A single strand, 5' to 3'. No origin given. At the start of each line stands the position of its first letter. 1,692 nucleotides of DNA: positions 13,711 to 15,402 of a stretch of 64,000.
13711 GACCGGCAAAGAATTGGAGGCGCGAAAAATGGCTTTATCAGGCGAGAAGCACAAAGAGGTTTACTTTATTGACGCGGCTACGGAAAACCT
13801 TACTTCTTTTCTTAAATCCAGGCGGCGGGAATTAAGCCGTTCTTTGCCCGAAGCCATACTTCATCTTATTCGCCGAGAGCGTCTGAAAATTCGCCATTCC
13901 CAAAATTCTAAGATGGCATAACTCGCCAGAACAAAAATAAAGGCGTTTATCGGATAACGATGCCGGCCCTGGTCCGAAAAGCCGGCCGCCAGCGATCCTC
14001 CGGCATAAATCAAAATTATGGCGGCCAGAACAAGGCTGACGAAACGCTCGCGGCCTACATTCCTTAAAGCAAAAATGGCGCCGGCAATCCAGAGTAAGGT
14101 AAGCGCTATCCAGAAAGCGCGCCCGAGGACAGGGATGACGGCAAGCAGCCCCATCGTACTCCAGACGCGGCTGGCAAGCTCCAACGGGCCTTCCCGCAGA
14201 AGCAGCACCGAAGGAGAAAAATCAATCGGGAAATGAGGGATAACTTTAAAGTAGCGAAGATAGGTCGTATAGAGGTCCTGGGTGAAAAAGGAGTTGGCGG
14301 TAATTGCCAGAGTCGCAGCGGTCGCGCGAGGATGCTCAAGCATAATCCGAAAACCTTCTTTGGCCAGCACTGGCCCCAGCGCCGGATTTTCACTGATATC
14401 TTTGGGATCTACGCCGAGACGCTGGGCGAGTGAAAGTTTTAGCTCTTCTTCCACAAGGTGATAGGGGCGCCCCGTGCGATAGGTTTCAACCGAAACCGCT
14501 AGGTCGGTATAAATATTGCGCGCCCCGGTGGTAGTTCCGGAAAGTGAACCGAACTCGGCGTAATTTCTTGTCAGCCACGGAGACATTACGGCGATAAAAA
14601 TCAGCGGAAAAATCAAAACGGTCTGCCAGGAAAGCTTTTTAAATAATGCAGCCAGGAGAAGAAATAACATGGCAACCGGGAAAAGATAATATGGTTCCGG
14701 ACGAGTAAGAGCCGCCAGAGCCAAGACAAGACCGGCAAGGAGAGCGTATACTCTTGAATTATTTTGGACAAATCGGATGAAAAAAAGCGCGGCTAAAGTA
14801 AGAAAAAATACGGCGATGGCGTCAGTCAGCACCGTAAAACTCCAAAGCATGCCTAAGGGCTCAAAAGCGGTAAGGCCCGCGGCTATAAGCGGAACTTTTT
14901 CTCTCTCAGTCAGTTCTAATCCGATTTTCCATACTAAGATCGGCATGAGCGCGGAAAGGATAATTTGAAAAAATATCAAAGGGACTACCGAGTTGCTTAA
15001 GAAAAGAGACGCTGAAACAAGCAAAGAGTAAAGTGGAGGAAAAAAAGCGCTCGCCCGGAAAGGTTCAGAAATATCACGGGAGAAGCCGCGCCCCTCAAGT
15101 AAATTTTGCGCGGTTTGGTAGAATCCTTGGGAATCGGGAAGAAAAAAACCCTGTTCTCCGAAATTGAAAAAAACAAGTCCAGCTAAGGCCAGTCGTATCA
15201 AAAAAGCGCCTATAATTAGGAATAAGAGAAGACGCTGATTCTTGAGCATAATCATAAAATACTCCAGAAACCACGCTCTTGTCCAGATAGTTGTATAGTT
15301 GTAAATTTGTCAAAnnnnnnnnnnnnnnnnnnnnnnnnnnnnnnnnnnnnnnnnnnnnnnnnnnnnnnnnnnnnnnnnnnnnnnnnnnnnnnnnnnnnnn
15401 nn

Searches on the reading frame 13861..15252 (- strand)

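Call 73: search_protein_families(library=pfam, proteins=[window:13861-15252:-], max_evalue=0.00001)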
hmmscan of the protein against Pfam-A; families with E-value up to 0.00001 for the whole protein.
window:13861-15252:- (463 aa): 2 families
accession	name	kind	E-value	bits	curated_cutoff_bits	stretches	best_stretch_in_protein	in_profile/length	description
PF13231.12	PMT_2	-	1.1e-13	52.1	26.1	1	72-227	3-158/160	Dolichyl-phosphate-mannose-protein mannosyltransferase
PF02366.24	PMT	-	1.7e-06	28.3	22.7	1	87-212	80-212/245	Dolichyl-phosphate-mannose-protein mannosyltransferase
